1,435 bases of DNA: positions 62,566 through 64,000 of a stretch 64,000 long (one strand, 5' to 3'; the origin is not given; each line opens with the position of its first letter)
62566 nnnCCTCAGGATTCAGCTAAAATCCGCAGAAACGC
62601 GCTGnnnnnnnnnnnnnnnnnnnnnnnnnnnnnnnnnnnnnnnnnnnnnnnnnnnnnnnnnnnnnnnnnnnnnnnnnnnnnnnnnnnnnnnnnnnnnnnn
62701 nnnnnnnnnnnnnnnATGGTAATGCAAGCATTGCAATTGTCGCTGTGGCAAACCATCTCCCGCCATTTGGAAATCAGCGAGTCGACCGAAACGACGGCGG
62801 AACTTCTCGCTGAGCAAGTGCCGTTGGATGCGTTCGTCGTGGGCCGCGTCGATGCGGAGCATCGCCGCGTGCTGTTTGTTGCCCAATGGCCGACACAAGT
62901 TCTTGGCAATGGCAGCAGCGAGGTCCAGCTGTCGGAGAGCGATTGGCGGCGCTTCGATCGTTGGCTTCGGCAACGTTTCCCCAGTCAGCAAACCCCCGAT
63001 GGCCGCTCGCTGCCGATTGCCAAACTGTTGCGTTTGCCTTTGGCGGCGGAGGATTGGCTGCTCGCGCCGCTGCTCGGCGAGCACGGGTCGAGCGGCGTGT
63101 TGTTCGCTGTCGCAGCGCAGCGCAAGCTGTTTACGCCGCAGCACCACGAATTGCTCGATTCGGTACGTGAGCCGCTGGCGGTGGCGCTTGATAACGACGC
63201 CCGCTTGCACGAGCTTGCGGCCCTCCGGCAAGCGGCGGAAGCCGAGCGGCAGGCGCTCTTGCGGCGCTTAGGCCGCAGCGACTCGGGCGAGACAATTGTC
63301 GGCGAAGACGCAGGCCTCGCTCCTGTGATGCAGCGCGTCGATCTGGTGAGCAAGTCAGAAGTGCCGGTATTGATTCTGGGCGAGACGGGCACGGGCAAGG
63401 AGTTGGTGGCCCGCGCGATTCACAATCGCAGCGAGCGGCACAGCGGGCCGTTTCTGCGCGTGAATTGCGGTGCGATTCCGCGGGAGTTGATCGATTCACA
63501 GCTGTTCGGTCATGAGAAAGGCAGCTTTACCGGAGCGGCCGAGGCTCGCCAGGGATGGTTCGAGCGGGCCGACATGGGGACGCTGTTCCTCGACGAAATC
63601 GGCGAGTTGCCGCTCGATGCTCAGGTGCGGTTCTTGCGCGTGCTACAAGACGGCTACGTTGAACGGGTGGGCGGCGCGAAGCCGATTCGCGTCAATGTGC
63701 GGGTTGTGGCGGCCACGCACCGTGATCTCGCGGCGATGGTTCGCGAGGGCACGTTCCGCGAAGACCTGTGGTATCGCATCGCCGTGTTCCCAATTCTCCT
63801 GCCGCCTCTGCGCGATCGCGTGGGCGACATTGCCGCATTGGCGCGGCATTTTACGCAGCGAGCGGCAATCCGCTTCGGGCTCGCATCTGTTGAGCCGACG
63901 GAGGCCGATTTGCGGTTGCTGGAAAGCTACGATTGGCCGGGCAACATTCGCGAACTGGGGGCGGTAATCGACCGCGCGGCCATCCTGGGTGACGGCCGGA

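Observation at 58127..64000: Sulfate uptake operon sbp-cysTWA-yezD apparently under sigma-54 control, divergent from a GAF-domain enhancer-binding protein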

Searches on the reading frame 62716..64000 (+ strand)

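Call 8: search_protein_families(library=pfam, proteins=[window:62716-64000:+])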
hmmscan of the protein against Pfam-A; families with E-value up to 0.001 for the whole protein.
window:62716-64000:+ (428 aa): 8 families
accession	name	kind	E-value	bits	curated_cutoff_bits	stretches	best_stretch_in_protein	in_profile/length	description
PF00158.32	Sigma54_activat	-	2.9e-69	232.5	20.2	1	194-360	1-167/168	Sigma-54 interaction domain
PF14532.12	Sigma54_activ_2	-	2.1e-21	77.1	25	1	204-365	10-138/138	Sigma-54 interaction domain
PF25601.1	AAA_lid_14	-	4e-15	55.9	27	1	366-427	1-62/87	AAA+ ATPase lid domain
PF07728.20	AAA_5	-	8e-05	23.1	22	1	217-336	1-123/139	AAA domain (dynein-related subfamily)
PF00004.35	AAA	-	0.00046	21.1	21.2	1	218-336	1-110/131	ATPase family associated with various cellular activities (AAA)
PF13191.12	AAA_16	-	0.00053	21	32.6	0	216-311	25-121/167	AAA ATPase domain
PF13492.12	GAF_3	-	0.00063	20.6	27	0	24-160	6-129/129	GAF domain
PF07724.20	AAA_2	-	0.00096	19.7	27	0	215-324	3-112/166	AAA domain (Cdc48 subfamily)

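Call 9: search_protein_families(library=ncbifam, proteins=[window:62716-64000:+])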
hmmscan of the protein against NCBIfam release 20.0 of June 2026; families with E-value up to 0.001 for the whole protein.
window:62716-64000:+ (428 aa): 28 families (the best 25 are shown)
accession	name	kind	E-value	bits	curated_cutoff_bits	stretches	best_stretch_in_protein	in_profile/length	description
NF003451.0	PRK05022.1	equivalog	2.7e-98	329.9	476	1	117-424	118-422/512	nitric oxide reductase transcriptional regulator NorR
TIGR01817.1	nifA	equivalog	2.4e-95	320.3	528.85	1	156-426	162-429/534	nif-specific transcriptional activator NifA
TIGR01818.1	ntrC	equivalog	8e-91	305.1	558.6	1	175-424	117-366/463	nitrogen regulation protein NR(I)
NF038308.1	RNA_repair_RtcR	equivalog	2e-90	304.1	650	1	160-427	148-424/530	RNA repair transcriptional activator RtcR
NF011958.0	PRK15429.1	equivalog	3.8e-89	300.1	830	1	116-427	302-614/692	formate hydrogenlyase transcriptional activator FlhA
NF008469.0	PRK11361.1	equivalog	5.2e-89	299.1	714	1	172-427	123-378/461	acetoacetate metabolism transcriptional regulator AtoC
TIGR02915.1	PEP_resp_reg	equivalog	1.5e-85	287.7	502.6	1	177-427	125-374/445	PEP-CTERM-box response regulator transcription factor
NF041552.1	TF_PrdR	equivalog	7.1e-85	285.5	795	1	188-425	263-500/577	sigma-54 dependent transcriptional regulator PrdR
TIGR02329.1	propionate_PrpR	equivalog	5.9e-82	276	499.2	1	148-423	173-448/526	propionate catabolism operon regulatory protein PrpR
NF011953.0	PRK15424.1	equivalog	2e-78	264.3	703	1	149-423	184-463/538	propionate catabolism operon regulatory protein PrpR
NF050807.1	TransRegFlbDCaul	equivalog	2.2e-78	264.1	750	1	189-427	115-353/454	sigma-54-dependent transcriptional regulator FlbD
NF008176.1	PRK10923.1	equivalog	3.9e-78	263.1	620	1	179-418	125-364/469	nitrogen regulation protein NR(I)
TIGR02974.1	phageshock_pspF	equivalog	1.1e-77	261.6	443.55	1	194-421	1-229/336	phage shock protein operon transcriptional activator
NF007689.0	PRK10365.1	equivalog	1.2e-71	241.8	760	1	185-426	132-373/441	sigma-54-dependent response regulator transcription factor ZraR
NF041906.1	V4R_TF_MobR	exception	2.6e-70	237.4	999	1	194-426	234-466/544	phenol degradation transcriptional regulator MobR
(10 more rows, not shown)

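Call 16: find_homologous_proteins(query=window:62716-64000:+, max_evalue=1e-40)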
Query window:62716-64000:+ (428 aa): 7997 proteins with E <= 1e-40 among 8000 candidates; the best 120 are listed.
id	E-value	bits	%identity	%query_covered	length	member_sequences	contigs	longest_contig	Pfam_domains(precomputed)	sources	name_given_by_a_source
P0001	9.5e-277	935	100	100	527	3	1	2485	PF00158.33,PF25601.2,PF14532.13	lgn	-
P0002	3.8e-235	798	86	100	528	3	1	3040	PF00158.33,PF25601.2,PF13492.13,PF14532.13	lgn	-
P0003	8.6e-212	721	78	99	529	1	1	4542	PF00158.33,PF25601.2,PF14532.13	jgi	jgi:hydrogenase-4 transcriptional activator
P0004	6.8e-210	715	77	100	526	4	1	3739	PF00158.33,PF25601.2,PF14532.13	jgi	jgi:hydrogenase-4 transcriptional activator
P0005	1.0e-209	714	77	100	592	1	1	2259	PF00158.33,PF25601.2,PF14532.13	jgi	jgi:transcriptional regulator with GAF, ATPase, and Fis domain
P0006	1.5e-209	714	76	99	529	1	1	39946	PF00158.33,PF25601.2,PF14532.13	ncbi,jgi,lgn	-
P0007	1.8e-209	714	76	100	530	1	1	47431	PF00158.33,PF25601.2,PF14532.13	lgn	-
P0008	2.0e-209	714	76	100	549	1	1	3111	PF13185.13,PF00158.33,PF25601.2,PF14532.13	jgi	jgi:hydrogenase-4 transcriptional activator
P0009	1.6e-208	711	77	99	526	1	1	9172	PF00158.33,PF25601.2,PF14532.13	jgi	jgi:hydrogenase-4 transcriptional activator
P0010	7.1e-208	708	76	99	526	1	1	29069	PF00158.33,PF25601.2,PF14532.13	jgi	jgi:hydrogenase-4 transcriptional activator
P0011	1.1e-207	708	78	99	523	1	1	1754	PF00158.33,PF25601.2,PF02954.26,PF14532.13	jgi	jgi:transcriptional regulator with GAF, ATPase, and Fis domain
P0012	2.3e-206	703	76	100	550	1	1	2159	PF00158.33,PF25601.2,PF14532.13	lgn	-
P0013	2.3e-205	700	75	99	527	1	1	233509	PF00158.33,PF25601.2,PF14532.13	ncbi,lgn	-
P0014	3.1e-205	700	76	99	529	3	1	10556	PF13185.13,PF00158.33,PF25601.2,PF14532.13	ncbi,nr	ncbi:MAG TPA: sigma-54-dependent Fis family transcriptional regulator [Lacipirellulaceae bacterium]|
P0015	3.5e-205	700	76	99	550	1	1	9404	PF13185.13,PF00158.33,PF25601.2,PF14532.13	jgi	jgi:transcriptional regulator with GAF, ATPase, and Fis domain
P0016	7.3e-205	698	77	99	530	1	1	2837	PF00158.33,PF25601.2,PF00004.36,PF14532.13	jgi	jgi:transcriptional regulator with GAF, ATPase, and Fis domain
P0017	1.1e-204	698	76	99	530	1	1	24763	PF00158.33,PF25601.2,PF00004.36,PF14532.13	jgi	jgi:transcriptional regulator with GAF, ATPase, and Fis domain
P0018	2.1e-203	694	75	99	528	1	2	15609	PF00158.33,PF25601.2,PF14532.13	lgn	-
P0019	3.7e-203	693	75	99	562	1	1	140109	PF00158.33,PF25601.2,PF14532.13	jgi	jgi:transcriptional regulator with GAF, ATPase, and Fis domain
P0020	4.5e-203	693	74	100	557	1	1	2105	PF00158.33,PF25601.2,PF14532.13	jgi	jgi:hydrogenase-4 transcriptional activator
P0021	8.3e-203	692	75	100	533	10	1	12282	PF00158.33,PF25601.2,PF14532.13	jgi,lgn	jgi:transcriptional regulator with GAF, ATPase, and Fis domain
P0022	1.0e-202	691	74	99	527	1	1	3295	PF00158.33,PF25601.2,PF14532.13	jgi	jgi:hydrogenase-4 transcriptional activator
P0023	1.9e-202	691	75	100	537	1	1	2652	PF00158.33,PF25601.2,PF14532.13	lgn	-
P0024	2.3e-202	690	75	99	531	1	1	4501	PF00158.33,PF25601.2,PF14532.13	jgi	-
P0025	2.4e-202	690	76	99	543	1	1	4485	PF00158.33,PF25601.2,PF14532.13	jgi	jgi:transcriptional regulator with GAF, ATPase, and Fis domain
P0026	6.3e-202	689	74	100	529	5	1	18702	PF13185.13,PF00158.33,PF25601.2,PF02954.26,PF13492.13,PF14532.13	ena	-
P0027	6.6e-202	689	74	99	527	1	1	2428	PF00158.33,PF25601.2,PF14532.13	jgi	jgi:transcriptional regulator with GAF, ATPase, and Fis domain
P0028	1.8e-201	687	75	99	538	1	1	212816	PF00158.33,PF25601.2,PF14532.13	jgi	jgi:hydrogenase-4 transcriptional activator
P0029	3.7e-201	686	74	99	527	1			PF00158.33,PF25601.2,PF14532.13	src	-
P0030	7.4e-201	685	75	99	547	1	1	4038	PF00158.33,PF25601.2,PF14532.13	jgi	jgi:hydrogenase-4 transcriptional activator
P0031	2.3e-200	684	74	99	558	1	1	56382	PF00158.33,PF25601.2,PF14532.13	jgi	-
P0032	5.8e-200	682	75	99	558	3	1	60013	PF00158.33,PF25601.2,PF14532.13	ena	-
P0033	1.2e-199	681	74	99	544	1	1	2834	PF00158.33,PF25601.2,PF14532.13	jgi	jgi:hydrogenase-4 transcriptional activator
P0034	2.5e-199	680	74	98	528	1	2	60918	PF00158.33,PF25601.2,PF02954.26,PF14532.13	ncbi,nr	ncbi:MAG: sigma-54 dependent transcriptional regulator [Planctomycetes bacterium]|nr:sigma-54 depend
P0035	2.7e-199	680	75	99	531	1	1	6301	PF00158.33,PF25601.2,PF14532.13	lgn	-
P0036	2.7e-199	680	72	100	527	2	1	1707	PF00158.33,PF25601.2,PF14532.13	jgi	jgi:transcriptional regulator with GAF, ATPase, and Fis domain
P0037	8.1e-199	679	73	99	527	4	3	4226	PF00158.33,PF25601.2,PF14532.13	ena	-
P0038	4.0e-198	676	73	98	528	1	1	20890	PF00158.33,PF25601.2,PF02954.26,PF14532.13,PF07728.21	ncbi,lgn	-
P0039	4.6e-198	676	73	99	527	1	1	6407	PF00158.33,PF25601.2,PF14532.13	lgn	-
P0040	7.0e-198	676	73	100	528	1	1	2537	PF00158.33,PF25601.2,PF13492.13,PF14532.13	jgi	jgi:transcriptional regulator with GAF, ATPase, and Fis domain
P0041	1.4e-197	675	73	99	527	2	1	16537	PF00158.33,PF25601.2,PF14532.13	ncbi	-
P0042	1.5e-197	674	73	100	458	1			PF00158.33,PF25601.2,PF13492.13,PF14532.13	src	-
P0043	2.4e-197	674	73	99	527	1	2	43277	PF00158.33,PF25601.2,PF14532.13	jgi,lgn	jgi:hydrogenase-4 transcriptional activator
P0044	3.5e-197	673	74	99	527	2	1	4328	PF00158.33,PF25601.2,PF14532.13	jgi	jgi:hydrogenase-4 transcriptional activator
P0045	4.1e-197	673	74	99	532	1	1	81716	PF00158.33,PF25601.2,PF14532.13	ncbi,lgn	-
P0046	5.9e-197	672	74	99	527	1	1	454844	PF00158.33,PF25601.2,PF14532.13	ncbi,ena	-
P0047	1.5e-196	671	73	99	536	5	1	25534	PF00158.33,PF25601.2,PF02954.26,PF14532.13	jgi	jgi:transcriptional regulator with GAF, ATPase, and Fis domain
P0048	2.1e-196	671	74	98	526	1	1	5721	PF00158.33,PF25601.2,PF00004.36,PF14532.13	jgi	jgi:hydrogenase-4 transcriptional activator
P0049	3.3e-196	670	72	100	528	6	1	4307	PF00158.33,PF25601.2,PF14532.13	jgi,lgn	jgi:transcriptional regulator with GAF, ATPase, and Fis domain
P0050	3.4e-196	670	74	99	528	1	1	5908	PF00158.33,PF25601.2,PF14532.13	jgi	jgi:transcriptional regulator with GAF, ATPase, and Fis domain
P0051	5.6e-196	669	73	99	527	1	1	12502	PF00158.33,PF25601.2,PF02954.26,PF14532.13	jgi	jgi:hydrogenase-4 transcriptional activator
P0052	1.1e-195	668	73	99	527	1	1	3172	PF00158.33,PF25601.2,PF14532.13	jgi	jgi:hydrogenase-4 transcriptional activator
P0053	2.2e-195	667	73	99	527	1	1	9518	PF00158.33,PF25601.2,PF14532.13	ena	-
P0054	2.3e-195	667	73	99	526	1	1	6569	PF00158.33,PF25601.2,PF14532.13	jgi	jgi:transcriptional regulator with GAF, ATPase, and Fis domain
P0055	5.2e-195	666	73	100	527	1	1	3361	PF00158.33,PF25601.2,PF14532.13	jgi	jgi:hydrogenase-4 transcriptional activator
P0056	6.2e-195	666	73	99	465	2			PF00158.33,PF25601.2,PF14532.13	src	-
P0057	6.7e-195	666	72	99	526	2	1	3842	PF00158.33,PF25601.2,PF14532.13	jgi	jgi:hydrogenase-4 transcriptional activator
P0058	7.6e-195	666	72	99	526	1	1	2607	PF13185.13,PF00158.33,PF25601.2,PF14532.13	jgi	jgi:hydrogenase-4 transcriptional activator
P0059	1.0e-194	665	72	100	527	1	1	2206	PF00158.33,PF25601.2,PF14532.13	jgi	jgi:transcriptional regulator with GAF, ATPase, and Fis domain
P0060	2.8e-194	664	72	100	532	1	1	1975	PF00158.33,PF25601.2,PF00004.36,PF14532.13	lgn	-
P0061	9.1e-194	662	71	100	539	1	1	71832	PF00158.33,PF25601.2,PF13492.13,PF00004.36,PF14532.13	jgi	jgi:hydrogenase-4 transcriptional activator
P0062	9.6e-194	662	72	100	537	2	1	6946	PF00158.33,PF25601.2,PF14532.13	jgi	jgi:hydrogenase-4 transcriptional activator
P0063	3.7e-193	660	72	99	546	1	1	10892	PF00158.33,PF25601.2,PF14532.13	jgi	jgi:hydrogenase-4 transcriptional activator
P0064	4.1e-193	660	71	100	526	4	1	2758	PF00158.33,PF25601.2,PF14532.13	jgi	jgi:hydrogenase-4 transcriptional activator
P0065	5.6e-193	659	72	100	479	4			PF00158.33,PF25601.2,PF14532.13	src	-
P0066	3.1e-192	657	71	100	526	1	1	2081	PF00158.33,PF25601.2,PF14532.13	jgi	jgi:transcriptional regulator with GAF, ATPase, and Fis domain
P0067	7.1e-192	656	71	99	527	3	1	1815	PF00158.33,PF25601.2,PF14532.13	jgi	jgi:hydrogenase-4 transcriptional activator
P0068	1.2e-191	655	72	99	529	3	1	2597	PF00158.33,PF25601.2,PF02954.26,PF13492.13,PF14532.13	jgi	jgi:hydrogenase-4 transcriptional activator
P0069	2.6e-191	654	72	99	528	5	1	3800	PF00158.33,PF25601.2,PF14532.13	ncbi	-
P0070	3.5e-191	653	71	99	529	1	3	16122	PF00158.33,PF25601.2,PF02954.26,PF13492.13,PF00004.36,PF14532.13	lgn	-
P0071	4.9e-191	653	71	98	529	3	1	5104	PF00158.33,PF25601.2,PF14532.13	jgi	-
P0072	6.3e-191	653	72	99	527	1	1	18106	PF00158.33,PF25601.2,PF14532.13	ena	-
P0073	9.8e-191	652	71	98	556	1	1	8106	PF00158.33,PF25601.2,PF14532.13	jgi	-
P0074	2.0e-190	651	73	100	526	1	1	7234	PF00158.33,PF25601.2,PF14532.13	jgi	jgi:transcriptional regulator with GAF, ATPase, and Fis domain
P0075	2.7e-190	651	71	99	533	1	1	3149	PF00158.33,PF25601.2,PF02954.26,PF14532.13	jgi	jgi:transcriptional regulator with GAF, ATPase, and Fis domain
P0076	4.5e-190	650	71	98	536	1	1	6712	PF00158.33,PF25601.2,PF14532.13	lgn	-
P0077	5.6e-190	649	71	100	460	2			PF00158.33,PF25601.2,PF14532.13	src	-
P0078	6.5e-190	649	70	99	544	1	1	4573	PF00158.33,PF25601.2,PF00004.36,PF14532.13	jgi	jgi:transcriptional regulator with GAF, ATPase, and Fis domain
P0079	9.4e-190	649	72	100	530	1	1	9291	PF00158.33,PF25601.2,PF14532.13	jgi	jgi:transcriptional regulator with GAF, ATPase, and Fis domain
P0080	1.3e-189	648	74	96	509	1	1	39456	PF00158.33,PF25601.2,PF02954.26,PF14532.13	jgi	jgi:transcriptional regulator with GAF, ATPase, and Fis domain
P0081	1.7e-189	648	70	99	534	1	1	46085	PF00158.33,PF25601.2,PF02954.26,PF14532.13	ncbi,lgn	ncbi:MAG: sigma 54-interacting transcriptional regulator [Pirellulales bacterium]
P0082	2.9e-189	647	71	99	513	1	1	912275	PF00158.33,PF25601.2,PF14532.13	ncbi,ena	-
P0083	3.2e-189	647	70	100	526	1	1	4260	PF00158.33,PF25601.2,PF02954.26,PF00004.36,PF14532.13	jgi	jgi:transcriptional regulator with GAF, ATPase, and Fis domain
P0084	5.0e-189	646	72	99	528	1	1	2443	PF00158.33,PF25601.2,PF02954.26,PF14532.13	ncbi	-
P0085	7.0e-189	646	70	99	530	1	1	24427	PF00158.33,PF25601.2,PF02954.26,PF14532.13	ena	-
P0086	9.5e-189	645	72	98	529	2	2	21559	PF00158.33,PF25601.2,PF02954.26,PF14532.13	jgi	jgi:transcriptional regulator with GAF, ATPase, and Fis domain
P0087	9.6e-189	645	70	100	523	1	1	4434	PF00158.33,PF25601.2,PF14532.13,PF07728.21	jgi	jgi:transcriptional regulator with GAF, ATPase, and Fis domain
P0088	6.4e-188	643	71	98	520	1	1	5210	PF00158.33,PF25601.2,PF02954.26,PF14532.13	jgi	jgi:transcriptional regulator with GAF, ATPase, and Fis domain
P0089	8.5e-188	642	70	100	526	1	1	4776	PF00158.33,PF25601.2,PF14532.13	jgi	jgi:transcriptional regulator with GAF, ATPase, and Fis domain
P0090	9.5e-188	642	72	100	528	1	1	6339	PF00158.33,PF25601.2,PF14532.13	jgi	jgi:transcriptional regulator with GAF, ATPase, and Fis domain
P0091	9.6e-188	642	71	99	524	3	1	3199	PF00158.33,PF25601.2,PF14532.13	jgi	jgi:hydrogenase-4 transcriptional activator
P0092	1.3e-187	642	70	99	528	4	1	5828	PF00158.33,PF25601.2,PF14532.13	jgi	jgi:transcriptional regulator with GAF, ATPase, and Fis domain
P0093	1.5e-187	641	70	99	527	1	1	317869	PF00158.33,PF25601.2,PF14532.13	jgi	jgi:hydrogenase-4 transcriptional activator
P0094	2.6e-187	641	72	99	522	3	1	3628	PF00158.33,PF25601.2,PF14532.13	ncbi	-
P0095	6.0e-187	640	71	99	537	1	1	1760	PF13185.13,PF00158.33,PF25601.2,PF02954.26,PF13492.13,PF14532.13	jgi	jgi:hydrogenase-4 transcriptional activator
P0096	6.7e-187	639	72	99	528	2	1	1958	PF00158.33,PF25601.2,PF14532.13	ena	-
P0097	2.9e-186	637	70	100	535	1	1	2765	PF00158.33,PF25601.2,PF14532.13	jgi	jgi:transcriptional regulator with GAF, ATPase, and Fis domain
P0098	4.3e-186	637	71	100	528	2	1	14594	PF00158.33,PF25601.2,PF02954.26,PF14532.13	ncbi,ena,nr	ncbi:MAG TPA: sigma-54 dependent transcriptional regulator [Lacipirellulaceae bacterium]|nr:sigma-54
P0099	6.2e-186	636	69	100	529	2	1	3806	PF00158.33,PF25601.2,PF00004.36,PF14532.13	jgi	jgi:transcriptional regulator with GAF, ATPase, and Fis domain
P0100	8.9e-186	636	71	100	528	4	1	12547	PF00158.33,PF25601.2,PF14532.13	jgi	jgi:hydrogenase-4 transcriptional activator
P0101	9.0e-186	636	70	98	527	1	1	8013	PF00158.33,PF25601.2,PF13492.13,PF14532.13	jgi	jgi:transcriptional regulator with GAF, ATPase, and Fis domain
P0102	1.3e-185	635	69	100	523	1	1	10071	PF00158.33,PF25601.2,PF14532.13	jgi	jgi:transcriptional regulator with GAF, ATPase, and Fis domain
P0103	1.7e-185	635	71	100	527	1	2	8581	PF00158.33,PF25601.2,PF14532.13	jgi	jgi:transcriptional regulator with GAF, ATPase, and Fis domain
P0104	2.3e-185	634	71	99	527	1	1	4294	PF00158.33,PF25601.2,PF02954.26,PF14532.13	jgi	jgi:hydrogenase-4 transcriptional activator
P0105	3.3e-185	634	70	99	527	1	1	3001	PF00158.33,PF25601.2,PF14532.13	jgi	jgi:transcriptional regulator with GAF, ATPase, and Fis domain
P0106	2.4e-184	631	69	100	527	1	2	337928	PF00158.33,PF25601.2,PF14532.13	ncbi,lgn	ncbi:MAG: sigma-54 dependent transcriptional regulator [Pirellulales bacterium]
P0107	4.5e-184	630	68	100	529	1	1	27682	PF00158.33,PF25601.2,PF14532.13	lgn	-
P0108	5.9e-184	630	68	98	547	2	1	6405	PF00158.33,PF25601.2,PF02954.26,PF13492.13,PF14532.13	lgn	-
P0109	6.0e-184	630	69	99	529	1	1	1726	PF00158.33,PF25601.2,PF02954.26,PF14532.13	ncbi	-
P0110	6.7e-184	629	71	98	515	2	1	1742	PF00158.33,PF25601.2,PF14532.13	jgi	jgi:transcriptional regulator with GAF, ATPase, and Fis domain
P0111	1.2e-183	629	69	98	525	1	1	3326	PF00158.33,PF25601.2,PF13492.13,PF14532.13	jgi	jgi:transcriptional regulator with GAF, ATPase, and Fis domain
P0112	3.2e-183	627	70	99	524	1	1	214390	PF00158.33,PF25601.2,PF00004.36,PF14532.13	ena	-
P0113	5.0e-183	627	76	90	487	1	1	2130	PF00158.33,PF25601.2,PF00004.36,PF14532.13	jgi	jgi:transcriptional regulator with GAF, ATPase, and Fis domain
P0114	6.1e-183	626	68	98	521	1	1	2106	PF00158.33,PF25601.2,PF14532.13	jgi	jgi:transcriptional regulator with GAF, ATPase, and Fis domain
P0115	1.6e-182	625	69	99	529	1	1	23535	PF00158.33,PF25601.2,PF13492.13,PF14532.13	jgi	jgi:transcriptional regulator with GAF, ATPase, and Fis domain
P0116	1.9e-182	625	69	99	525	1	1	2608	PF00158.33,PF25601.2,PF02954.26,PF14532.13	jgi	jgi:transcriptional regulator with GAF, ATPase, and Fis domain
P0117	1.9e-182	625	70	99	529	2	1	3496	PF00158.33,PF25601.2,PF14532.13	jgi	jgi:transcriptional regulator with GAF, ATPase, and Fis domain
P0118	2.2e-182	624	69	98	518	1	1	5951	PF00158.33,PF25601.2,PF14532.13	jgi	jgi:transcriptional regulator with GAF, ATPase, and Fis domain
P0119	2.4e-182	624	69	99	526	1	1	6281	PF00158.33,PF25601.2,PF00004.36,PF14532.13,PF07728.21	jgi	jgi:transcriptional regulator with GAF, ATPase, and Fis domain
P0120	8.6e-182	623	68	98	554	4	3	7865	PF00158.33,PF25601.2,PF13492.13,PF14532.13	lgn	-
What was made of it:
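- On Bacterial enhancer-binding protein (sigma-54 activator): Several orthologs carry a precomputed PF02954 hit (call 16).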

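Call 30: find_encoding_contigs(protein=P0002, flank=3000, max_places=3)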
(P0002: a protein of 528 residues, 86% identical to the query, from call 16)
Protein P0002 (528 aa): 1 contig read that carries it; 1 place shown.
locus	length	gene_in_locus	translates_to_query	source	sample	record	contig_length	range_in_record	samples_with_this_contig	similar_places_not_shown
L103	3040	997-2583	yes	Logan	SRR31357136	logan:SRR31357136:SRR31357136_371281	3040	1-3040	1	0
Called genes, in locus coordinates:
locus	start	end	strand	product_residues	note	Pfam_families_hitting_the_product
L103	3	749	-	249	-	?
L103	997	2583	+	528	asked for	PF13492:GAF_3 (weak), PF00158:Sigma54_activat, PF14532:Sigma54_activ_2, PF25601:AAA_lid_14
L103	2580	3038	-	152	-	?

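Call 31: find_encoding_contigs(protein=P0001, flank=3000, max_places=3)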
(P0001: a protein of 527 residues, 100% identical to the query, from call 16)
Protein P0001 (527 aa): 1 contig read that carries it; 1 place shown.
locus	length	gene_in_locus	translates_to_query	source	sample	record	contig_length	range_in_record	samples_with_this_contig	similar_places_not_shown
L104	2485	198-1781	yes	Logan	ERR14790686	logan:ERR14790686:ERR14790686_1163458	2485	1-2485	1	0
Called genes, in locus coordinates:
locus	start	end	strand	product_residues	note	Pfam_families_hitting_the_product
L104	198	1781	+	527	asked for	PF00158:Sigma54_activat, PF14532:Sigma54_activ_2, PF25601:AAA_lid_14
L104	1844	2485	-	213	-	?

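Call 33: find_encoding_contigs(protein=P0003, flank=7000, max_places=2)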
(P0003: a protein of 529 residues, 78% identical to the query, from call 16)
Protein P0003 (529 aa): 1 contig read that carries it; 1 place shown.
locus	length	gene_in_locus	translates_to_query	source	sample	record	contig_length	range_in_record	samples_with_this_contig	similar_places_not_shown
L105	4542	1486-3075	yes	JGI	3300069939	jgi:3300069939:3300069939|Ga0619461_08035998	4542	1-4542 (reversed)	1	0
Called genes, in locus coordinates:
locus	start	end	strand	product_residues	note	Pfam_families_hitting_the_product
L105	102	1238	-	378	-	PF01547:SBP_bac_1, PF13531:SBP_bac_11, PF13416:SBP_bac_8, PF13343:SBP_bac_6 (weak)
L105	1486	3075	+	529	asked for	PF00158:Sigma54_activat, PF14532:Sigma54_activ_2, PF25601:AAA_lid_14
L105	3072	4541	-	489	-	?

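Call 34: find_encoding_contigs(protein=P0009, flank=7000, max_places=2)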
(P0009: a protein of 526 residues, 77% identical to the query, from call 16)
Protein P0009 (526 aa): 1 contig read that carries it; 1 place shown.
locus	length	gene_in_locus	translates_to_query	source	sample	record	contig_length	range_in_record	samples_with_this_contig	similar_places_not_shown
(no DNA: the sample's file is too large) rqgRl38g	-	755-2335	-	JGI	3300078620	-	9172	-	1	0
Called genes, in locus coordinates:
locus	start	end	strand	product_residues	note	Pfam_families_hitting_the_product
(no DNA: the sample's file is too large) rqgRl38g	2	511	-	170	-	?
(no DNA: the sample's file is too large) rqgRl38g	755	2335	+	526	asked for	PF00158:Sigma54_activat, PF14532:Sigma54_activ_2, PF25601:AAA_lid_14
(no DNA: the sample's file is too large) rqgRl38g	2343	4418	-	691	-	PF13237:Fer4_10 (faint), PF13534:Fer4_17 (faint), PF13183:Fer4_8 (weak)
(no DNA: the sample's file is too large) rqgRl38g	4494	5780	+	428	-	PF00291:PALP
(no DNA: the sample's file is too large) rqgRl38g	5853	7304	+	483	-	PF00291:PALP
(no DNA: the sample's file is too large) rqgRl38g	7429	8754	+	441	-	PF01979:Amidohydro_1, PF07969:Amidohydro_3 (faint)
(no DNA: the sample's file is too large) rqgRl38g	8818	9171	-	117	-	?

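Call 35: find_encoding_contigs(protein=P0007, flank=7000, max_places=2)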
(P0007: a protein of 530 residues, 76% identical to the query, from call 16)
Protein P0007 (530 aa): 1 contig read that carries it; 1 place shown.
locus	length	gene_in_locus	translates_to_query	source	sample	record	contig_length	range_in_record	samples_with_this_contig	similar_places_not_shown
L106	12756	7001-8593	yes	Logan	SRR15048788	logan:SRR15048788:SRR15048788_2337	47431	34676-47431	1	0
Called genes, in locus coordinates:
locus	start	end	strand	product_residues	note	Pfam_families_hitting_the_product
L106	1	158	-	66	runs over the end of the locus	PF05532:CsbD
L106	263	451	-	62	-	-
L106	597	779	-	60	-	-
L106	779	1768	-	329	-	PF07963:N_methyl (weak), PF07596:SBP_bac_10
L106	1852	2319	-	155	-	-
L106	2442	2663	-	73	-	PF10055:DUF2292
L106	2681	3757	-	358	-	PF00005:ABC_tran, PF13304:AAA_21 (faint), PF17850:CysA_C_terminal, PF08402:TOBE_2 (weak), PF12857:TOBE_3, PF03459:TOBE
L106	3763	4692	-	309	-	PF00528:BPD_transp_1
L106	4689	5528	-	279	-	PF00528:BPD_transp_1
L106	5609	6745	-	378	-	PF13531:SBP_bac_11, PF01547:SBP_bac_1, PF13343:SBP_bac_6 (faint)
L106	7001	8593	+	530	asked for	PF00158:Sigma54_activat, PF14532:Sigma54_activ_2, PF25601:AAA_lid_14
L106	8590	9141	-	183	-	PF18480:DUF5615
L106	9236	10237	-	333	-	PF14088:DUF4268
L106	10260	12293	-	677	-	PF13183:Fer4_8, PF13237:Fer4_10 (faint), PF13534:Fer4_17 (faint)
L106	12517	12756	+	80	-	?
